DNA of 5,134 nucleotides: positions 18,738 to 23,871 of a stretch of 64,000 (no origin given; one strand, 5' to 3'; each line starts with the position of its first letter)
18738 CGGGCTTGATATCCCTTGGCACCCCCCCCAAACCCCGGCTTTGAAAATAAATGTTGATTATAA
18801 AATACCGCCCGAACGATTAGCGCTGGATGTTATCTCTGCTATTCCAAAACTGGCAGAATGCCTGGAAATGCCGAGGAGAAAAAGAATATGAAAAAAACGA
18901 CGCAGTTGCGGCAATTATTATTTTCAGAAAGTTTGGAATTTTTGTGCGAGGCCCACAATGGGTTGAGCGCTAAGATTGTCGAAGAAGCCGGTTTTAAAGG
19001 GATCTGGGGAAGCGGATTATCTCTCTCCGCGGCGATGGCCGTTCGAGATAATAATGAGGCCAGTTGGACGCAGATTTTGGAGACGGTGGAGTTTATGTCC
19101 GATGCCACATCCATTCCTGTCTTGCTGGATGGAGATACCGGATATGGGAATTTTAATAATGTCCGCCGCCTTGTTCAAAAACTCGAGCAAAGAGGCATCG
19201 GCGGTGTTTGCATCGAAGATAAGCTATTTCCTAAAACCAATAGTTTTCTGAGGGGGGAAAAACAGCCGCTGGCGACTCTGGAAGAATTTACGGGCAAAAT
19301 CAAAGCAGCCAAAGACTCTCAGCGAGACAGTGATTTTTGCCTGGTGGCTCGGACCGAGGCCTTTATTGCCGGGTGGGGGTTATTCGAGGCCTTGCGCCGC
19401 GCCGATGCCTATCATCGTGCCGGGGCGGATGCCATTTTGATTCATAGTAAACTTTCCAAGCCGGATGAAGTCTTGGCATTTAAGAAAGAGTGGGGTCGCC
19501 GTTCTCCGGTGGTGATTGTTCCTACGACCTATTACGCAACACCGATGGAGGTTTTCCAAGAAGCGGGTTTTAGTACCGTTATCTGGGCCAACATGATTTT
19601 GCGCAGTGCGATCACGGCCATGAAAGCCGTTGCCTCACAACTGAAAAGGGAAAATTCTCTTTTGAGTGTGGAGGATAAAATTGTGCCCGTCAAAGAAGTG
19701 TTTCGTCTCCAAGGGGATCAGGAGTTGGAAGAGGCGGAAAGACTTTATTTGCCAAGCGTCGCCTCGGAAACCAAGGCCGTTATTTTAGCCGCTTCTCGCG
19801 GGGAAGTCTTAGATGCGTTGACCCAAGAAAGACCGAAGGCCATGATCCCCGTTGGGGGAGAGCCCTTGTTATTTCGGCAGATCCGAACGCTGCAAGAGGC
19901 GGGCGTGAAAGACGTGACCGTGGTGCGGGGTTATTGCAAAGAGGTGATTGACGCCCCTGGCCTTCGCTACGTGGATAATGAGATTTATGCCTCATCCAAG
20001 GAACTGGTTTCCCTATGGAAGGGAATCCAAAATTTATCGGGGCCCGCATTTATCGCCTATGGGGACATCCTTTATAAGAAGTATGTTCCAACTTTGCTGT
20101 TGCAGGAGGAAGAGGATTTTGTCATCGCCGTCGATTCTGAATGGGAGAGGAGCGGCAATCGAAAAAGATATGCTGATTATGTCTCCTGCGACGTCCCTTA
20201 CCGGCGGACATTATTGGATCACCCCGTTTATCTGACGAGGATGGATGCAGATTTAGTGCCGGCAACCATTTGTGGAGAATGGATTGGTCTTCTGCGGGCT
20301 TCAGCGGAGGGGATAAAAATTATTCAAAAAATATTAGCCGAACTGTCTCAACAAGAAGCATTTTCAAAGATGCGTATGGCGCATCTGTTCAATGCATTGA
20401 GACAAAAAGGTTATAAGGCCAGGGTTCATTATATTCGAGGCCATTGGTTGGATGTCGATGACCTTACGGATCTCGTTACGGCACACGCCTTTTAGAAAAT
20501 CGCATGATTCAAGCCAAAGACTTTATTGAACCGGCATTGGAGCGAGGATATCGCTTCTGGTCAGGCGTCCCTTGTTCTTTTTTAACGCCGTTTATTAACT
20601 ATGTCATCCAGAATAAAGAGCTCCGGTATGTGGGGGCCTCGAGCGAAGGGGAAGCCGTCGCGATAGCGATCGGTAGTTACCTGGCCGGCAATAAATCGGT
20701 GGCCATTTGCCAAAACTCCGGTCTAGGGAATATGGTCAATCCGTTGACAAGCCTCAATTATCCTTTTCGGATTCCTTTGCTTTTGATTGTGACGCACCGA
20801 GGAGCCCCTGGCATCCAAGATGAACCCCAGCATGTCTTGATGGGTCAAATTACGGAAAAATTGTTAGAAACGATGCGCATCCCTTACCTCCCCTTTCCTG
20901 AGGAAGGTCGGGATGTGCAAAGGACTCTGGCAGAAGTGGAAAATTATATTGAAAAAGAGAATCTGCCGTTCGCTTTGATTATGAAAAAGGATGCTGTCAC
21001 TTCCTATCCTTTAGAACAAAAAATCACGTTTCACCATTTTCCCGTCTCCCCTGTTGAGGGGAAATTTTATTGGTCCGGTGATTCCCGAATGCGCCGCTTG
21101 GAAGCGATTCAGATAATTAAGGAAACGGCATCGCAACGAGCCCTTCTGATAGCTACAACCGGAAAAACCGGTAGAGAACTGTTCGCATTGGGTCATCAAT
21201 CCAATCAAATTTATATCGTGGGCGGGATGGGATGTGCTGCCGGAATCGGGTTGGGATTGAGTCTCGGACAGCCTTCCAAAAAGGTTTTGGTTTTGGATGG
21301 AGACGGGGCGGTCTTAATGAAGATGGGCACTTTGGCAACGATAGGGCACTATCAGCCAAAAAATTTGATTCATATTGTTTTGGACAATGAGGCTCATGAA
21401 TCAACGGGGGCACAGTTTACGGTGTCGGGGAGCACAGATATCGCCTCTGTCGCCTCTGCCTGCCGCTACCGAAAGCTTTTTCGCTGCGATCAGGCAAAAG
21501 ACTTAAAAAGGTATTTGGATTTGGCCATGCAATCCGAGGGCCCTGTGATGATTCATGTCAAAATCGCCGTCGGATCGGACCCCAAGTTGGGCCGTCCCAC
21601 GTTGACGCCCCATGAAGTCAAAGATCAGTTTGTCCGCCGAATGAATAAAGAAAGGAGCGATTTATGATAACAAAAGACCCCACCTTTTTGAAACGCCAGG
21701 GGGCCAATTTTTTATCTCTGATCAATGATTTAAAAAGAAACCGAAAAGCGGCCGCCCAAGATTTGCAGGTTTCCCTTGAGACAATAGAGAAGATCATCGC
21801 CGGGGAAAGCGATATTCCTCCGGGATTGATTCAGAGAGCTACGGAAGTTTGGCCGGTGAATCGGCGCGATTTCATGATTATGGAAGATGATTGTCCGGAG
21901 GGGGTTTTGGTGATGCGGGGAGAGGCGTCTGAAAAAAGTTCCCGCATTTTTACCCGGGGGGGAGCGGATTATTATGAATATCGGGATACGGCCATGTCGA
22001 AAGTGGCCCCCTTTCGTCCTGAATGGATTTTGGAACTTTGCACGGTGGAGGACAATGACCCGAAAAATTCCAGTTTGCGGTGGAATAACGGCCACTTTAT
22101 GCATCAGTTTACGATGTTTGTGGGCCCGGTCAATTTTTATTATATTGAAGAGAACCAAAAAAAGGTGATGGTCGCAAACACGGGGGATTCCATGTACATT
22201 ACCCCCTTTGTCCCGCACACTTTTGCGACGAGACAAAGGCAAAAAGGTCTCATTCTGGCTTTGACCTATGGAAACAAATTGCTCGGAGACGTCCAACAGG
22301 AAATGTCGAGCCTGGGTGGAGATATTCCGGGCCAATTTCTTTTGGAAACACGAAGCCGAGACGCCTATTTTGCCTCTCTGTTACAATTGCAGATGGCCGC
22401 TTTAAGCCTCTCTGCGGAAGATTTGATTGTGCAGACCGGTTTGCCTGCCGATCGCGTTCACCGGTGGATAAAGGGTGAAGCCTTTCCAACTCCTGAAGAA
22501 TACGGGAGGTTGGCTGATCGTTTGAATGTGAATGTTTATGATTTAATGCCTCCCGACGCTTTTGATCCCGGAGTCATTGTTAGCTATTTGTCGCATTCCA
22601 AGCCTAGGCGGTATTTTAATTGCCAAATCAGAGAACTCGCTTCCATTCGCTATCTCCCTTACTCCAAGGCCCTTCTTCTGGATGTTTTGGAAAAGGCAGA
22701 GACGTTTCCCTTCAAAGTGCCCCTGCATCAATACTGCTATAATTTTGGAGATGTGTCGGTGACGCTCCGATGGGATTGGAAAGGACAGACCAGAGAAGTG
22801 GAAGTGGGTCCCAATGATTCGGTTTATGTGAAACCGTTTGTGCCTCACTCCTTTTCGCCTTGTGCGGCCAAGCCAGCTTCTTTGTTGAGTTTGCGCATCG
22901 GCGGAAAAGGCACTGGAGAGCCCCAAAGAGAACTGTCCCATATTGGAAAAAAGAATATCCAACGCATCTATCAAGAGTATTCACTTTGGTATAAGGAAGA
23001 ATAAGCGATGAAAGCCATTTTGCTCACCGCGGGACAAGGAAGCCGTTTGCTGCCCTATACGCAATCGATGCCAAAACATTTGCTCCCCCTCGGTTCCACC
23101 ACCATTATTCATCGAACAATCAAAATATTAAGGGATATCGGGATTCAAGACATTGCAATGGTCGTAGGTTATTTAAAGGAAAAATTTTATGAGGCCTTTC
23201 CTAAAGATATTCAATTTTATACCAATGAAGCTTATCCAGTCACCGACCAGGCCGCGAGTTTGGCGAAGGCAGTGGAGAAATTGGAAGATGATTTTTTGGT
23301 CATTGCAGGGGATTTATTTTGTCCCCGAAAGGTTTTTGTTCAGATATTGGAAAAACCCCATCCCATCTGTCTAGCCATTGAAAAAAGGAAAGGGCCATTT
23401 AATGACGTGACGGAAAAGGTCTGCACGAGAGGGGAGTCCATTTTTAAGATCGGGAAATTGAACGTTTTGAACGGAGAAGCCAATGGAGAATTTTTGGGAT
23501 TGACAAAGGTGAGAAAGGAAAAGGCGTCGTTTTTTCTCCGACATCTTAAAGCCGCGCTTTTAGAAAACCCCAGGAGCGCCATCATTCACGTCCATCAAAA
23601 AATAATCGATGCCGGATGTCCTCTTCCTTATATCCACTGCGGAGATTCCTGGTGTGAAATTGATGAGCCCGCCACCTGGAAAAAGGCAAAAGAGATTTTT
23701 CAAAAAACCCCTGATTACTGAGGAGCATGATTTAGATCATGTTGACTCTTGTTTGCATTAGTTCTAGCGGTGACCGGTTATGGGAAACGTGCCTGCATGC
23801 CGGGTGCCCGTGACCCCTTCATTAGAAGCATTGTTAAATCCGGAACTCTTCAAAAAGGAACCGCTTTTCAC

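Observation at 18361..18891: APS-kinase-like gene translationally coupled to the phosphonate genes: possible 3'-kinase making a PAPS-like phosphonate donor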

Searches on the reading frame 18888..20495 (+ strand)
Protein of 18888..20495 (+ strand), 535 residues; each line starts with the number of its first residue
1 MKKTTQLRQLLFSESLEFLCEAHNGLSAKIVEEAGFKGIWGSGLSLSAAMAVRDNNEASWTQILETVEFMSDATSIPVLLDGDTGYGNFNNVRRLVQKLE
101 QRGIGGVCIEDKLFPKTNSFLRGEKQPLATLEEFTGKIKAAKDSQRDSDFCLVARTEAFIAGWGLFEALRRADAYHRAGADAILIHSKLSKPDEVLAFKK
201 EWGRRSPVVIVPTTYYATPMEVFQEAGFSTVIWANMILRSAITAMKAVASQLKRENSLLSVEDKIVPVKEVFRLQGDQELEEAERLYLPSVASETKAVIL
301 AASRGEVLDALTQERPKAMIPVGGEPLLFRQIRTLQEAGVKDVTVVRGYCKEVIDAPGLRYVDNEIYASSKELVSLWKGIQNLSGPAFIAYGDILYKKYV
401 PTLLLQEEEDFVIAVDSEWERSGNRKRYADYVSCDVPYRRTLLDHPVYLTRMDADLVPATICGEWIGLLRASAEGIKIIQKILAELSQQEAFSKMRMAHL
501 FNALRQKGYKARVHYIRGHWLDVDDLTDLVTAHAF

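Call 4: search_protein_families(library=pfam, proteins=[window:18888-20495:+], max_evalue=0.01)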
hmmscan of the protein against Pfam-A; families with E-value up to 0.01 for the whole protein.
window:18888-20495:+ (535 aa): 3 families
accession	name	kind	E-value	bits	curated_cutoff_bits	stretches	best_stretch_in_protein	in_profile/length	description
PF13714.12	PEP_mutase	-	7e-59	199.7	31.5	1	8-252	2-239/240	Phosphoenolpyruvate phosphomutase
PF12804.13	NTP_transf_3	-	1.3e-11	45.4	27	1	297-417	1-124/160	MobA-like NTP transferase domain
PF00483.29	NTP_transferase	-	1.3e-05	25.3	21.2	1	296-347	1-53/245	Nucleotidyl transferase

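Call 5: search_protein_families(library=ncbifam, proteins=[window:18888-20495:+], max_evalue=0.001)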
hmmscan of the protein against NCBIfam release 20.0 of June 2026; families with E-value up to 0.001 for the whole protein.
window:18888-20495:+ (535 aa): 17 families
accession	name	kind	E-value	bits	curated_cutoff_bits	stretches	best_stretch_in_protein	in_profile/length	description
TIGR02320.1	PEP_mutase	equivalog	2.1e-111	371.5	319.55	1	7-278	1-283/284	phosphoenolpyruvate mutase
TIGR02321.1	Pphn_pyruv_hyd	equivalog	1.5e-72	244.2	374.4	1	1-288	1-289/290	phosphonopyruvate hydrolase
TIGR02317.1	prpB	equivalog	5.2e-41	140.7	354.4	1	5-282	3-277/285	methylisocitrate lyase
TIGR02319.1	CPEP_Pphonmut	equivalog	6.6e-30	104.3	420.05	1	3-189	4-188/294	carboxyvinyl-carboxyphosphonate phosphorylmutase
NF008455.0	PRK11320.1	equivalog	6.2e-29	101.1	353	1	7-273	11-275/295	methylisocitrate lyase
TIGR03992.1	Arch_glmU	subfamily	1.2e-13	50.7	292.1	1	296-414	2-127/393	bifunctional sugar-1-phosphate nucleotidylyltransferase/acetyltransferase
NF041313.1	UDPGP_AglF_Halo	equivalog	3.9e-13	49.4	400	1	296-365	2-72/234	UTP--glucose-1-phosphate uridylyltransferase AglF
NF045761.1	NAMPUrTaseMurU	equivalog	1.6e-11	44.5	250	1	296-355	2-61/226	N-acetylmuramate alpha-1-phosphate uridylyltransferase MurU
TIGR01208.1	rmlA_long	equivalog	1.8e-10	40.3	320.25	1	296-352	1-58/353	glucose-1-phosphate thymidylyltransferase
NF041173.1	Sug_nt_acttase_Thmprot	equivalog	5.5e-10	38.7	600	1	296-416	2-128/405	bifunctional sugar-1-phosphate nucleotidylyltransferase/acetyltransferase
TIGR02623.1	G1P_cyt_trans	equivalog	1.3e-06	28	300.25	1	296-355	2-61/255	glucose-1-phosphate cytidylyltransferase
NF052502.1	man1P_GTase_Rv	exception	1.5e-06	27.3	440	1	296-355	2-61/352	mannose-1-phosphate guanylyltransferase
NF041135.1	IPPtranDIPPsyn_Thcocales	equivalog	4.7e-06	25.8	580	1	296-347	2-49/419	bifunctional L-myo-inositol-1-phosphate cytidylyltransferase/CDP-L-myo-inositol myo-inositolphosphotransferase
NF045665.1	NTPtran_DVU1551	equivalog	3.6e-05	23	315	1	297-383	3-87/359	DVU_1551 family NTP transferase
NF045697.1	MurNAcPUrMurU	equivalog_domain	0.00036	20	370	0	298-346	1-49/229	N-acetylmuramate alpha-1-phosphate uridylyltransferase MurU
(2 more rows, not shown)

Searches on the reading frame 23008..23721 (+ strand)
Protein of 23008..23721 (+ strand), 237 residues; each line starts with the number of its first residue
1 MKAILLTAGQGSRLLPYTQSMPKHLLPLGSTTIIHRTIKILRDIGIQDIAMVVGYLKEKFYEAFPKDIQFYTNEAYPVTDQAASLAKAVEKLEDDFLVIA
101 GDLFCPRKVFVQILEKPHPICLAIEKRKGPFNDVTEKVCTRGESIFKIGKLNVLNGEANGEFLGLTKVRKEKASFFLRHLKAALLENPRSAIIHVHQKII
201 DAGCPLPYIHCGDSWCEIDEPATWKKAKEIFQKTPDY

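Call 4: search_protein_families(library=pfam, proteins=[window:23008-23721:+], max_evalue=0.01)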
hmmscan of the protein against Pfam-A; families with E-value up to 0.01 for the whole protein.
window:23008-23721:+ (237 aa): 2 families
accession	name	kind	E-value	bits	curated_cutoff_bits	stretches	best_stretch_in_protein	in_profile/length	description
PF12804.13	NTP_transf_3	-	7.9e-14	52.6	27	1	3-115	1-109/160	MobA-like NTP transferase domain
PF00483.29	NTP_transferase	-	7e-11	42.6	21.2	1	2-106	1-114/245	Nucleotidyl transferase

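Call 5: search_protein_families(library=ncbifam, proteins=[window:23008-23721:+], max_evalue=0.001)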
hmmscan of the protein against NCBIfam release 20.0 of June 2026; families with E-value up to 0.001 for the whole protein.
window:23008-23721:+ (237 aa): 29 families (the best 25 are shown)
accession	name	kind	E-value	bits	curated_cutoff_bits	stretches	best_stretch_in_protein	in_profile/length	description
TIGR03992.1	Arch_glmU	subfamily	1.4e-22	80.2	292.1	1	1-125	1-129/393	bifunctional sugar-1-phosphate nucleotidylyltransferase/acetyltransferase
NF041313.1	UDPGP_AglF_Halo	equivalog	2.4e-15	56.6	400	1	1-103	1-106/234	UTP--glucose-1-phosphate uridylyltransferase AglF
NF041173.1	Sug_nt_acttase_Thmprot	equivalog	3.1e-15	56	600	1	1-125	1-128/405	bifunctional sugar-1-phosphate nucleotidylyltransferase/acetyltransferase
NF045761.1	NAMPUrTaseMurU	equivalog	4e-15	56.3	250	1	1-109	1-114/226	N-acetylmuramate alpha-1-phosphate uridylyltransferase MurU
TIGR01208.1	rmlA_long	equivalog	1.6e-14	53.6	320.25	1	2-101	1-106/353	glucose-1-phosphate thymidylyltransferase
NF041135.1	IPPtranDIPPsyn_Thcocales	equivalog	4.5e-13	49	580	1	1-230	1-216/419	bifunctional L-myo-inositol-1-phosphate cytidylyltransferase/CDP-L-myo-inositol myo-inositolphosphotransferase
NF045665.1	NTPtran_DVU1551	equivalog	8.7e-11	41.4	315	1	1-96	1-94/359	DVU_1551 family NTP transferase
NF052502.1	man1P_GTase_Rv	exception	5.4e-10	38.7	440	1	2-106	2-111/352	mannose-1-phosphate guanylyltransferase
TIGR01099.1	galU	equivalog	1e-09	38.3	326.8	1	1-70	2-71/261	UTP--glucose-1-phosphate uridylyltransferase GalU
TIGR01173.1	glmU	equivalog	5.8e-09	35.3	366.85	1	1-103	1-102/452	bifunctional UDP-N-acetylglucosamine diphosphorylase/glucosamine-1-phosphate N-acetyltransferase GlmU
NF010940.0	PRK14360.1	equivalog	2.6e-08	32.8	602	1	5-106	6-107/452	bifunctional UDP-N-acetylglucosamine diphosphorylase/glucosamine-1-phosphate N-acetyltransferase GlmU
NF049965.1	GlMnHpPGnyltfHddC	equivalog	3.2e-07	30.2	300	1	1-127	1-129/221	D-glycero-D-manno-heptose 1-phosphate guanosyltransferase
NF010937.0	PRK14357.1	equivalog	1.3e-06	27.6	658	1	1-105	1-101/448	bifunctional UDP-N-acetylglucosamine diphosphorylase/glucosamine-1-phosphate N-acetyltransferase GlmU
NF053639.1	Mfer334_fam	equivalog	1.6e-06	28.1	260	1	3-102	2-110/209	pseudomurein biosynthesis protein PmurB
NF010933.0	PRK14353.1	equivalog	1.6e-06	27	505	1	2-103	7-109/453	bifunctional UDP-N-acetylglucosamine diphosphorylase/glucosamine-1-phosphate N-acetyltransferase GlmU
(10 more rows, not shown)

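Call 61: search_solved_structures(query=window:23008-23721:+, max_evalue=0.001, show_alignments=1)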
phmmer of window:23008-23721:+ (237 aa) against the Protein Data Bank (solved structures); distinct sequences matched with E-value up to 0.001: 40.
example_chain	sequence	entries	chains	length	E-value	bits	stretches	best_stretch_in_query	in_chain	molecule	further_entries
2ggo_A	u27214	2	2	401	1.9e-12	50.4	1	1-107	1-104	401aa long hypothetical glucose-1-phosphate thymidylyltransferase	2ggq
5z09_A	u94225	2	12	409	1.9e-12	50.4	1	1-107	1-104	Dual sugar-1-phosphate nucleotidylyltransferase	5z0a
1jyk_A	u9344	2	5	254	5.4e-12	48.9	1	1-105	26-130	CTP:phosphocholine Cytidylyltransferase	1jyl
6pd1_A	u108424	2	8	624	1.3e-09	41.1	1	2-183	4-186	Nucleotidyl transferase/aminotransferase, class V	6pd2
3hl3_A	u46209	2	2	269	3.1e-08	36.6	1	1-96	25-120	Glucose-1-phosphate thymidylyltransferase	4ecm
9y3p_I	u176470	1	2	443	8.8e-06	28.6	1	2-130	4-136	Translation initiation factor eIF2B subunit gamma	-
6caj_J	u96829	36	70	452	9.2e-06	28.5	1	2-130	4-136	Translation initiation factor eIF-2B subunit gamma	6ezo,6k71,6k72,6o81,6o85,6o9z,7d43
8yre_D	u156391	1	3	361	1.2e-05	28.1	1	1-69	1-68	Mannose-1-phosphate guanylyltransferase 1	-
7x8j_A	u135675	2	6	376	1.3e-05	28.1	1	1-69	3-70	Mannose-1-phosphate guanylyltransferase 1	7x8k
7whr_B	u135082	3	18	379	1.3e-05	28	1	1-105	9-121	Nucleotidyl transferase family protein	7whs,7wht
7o2n_A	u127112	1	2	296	1.5e-05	27.9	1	2-70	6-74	Probable UTP--glucose-1-phosphate uridylyltransferase YngB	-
7b1r_A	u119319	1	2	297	1.5e-05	27.9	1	2-70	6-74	Probable UTP--glucose-1-phosphate uridylyltransferase YngB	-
8x7s_B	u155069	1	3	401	1.6e-05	27.7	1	1-76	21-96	UTP--glucose-1-phosphate uridylyltransferase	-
4jd0_A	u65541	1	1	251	1.8e-05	27.6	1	2-231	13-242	Nucleotidyl transferase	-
1lvw_A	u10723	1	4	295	2.5e-05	27.1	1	1-88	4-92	glucose-1-phosphate thymidylyltransferase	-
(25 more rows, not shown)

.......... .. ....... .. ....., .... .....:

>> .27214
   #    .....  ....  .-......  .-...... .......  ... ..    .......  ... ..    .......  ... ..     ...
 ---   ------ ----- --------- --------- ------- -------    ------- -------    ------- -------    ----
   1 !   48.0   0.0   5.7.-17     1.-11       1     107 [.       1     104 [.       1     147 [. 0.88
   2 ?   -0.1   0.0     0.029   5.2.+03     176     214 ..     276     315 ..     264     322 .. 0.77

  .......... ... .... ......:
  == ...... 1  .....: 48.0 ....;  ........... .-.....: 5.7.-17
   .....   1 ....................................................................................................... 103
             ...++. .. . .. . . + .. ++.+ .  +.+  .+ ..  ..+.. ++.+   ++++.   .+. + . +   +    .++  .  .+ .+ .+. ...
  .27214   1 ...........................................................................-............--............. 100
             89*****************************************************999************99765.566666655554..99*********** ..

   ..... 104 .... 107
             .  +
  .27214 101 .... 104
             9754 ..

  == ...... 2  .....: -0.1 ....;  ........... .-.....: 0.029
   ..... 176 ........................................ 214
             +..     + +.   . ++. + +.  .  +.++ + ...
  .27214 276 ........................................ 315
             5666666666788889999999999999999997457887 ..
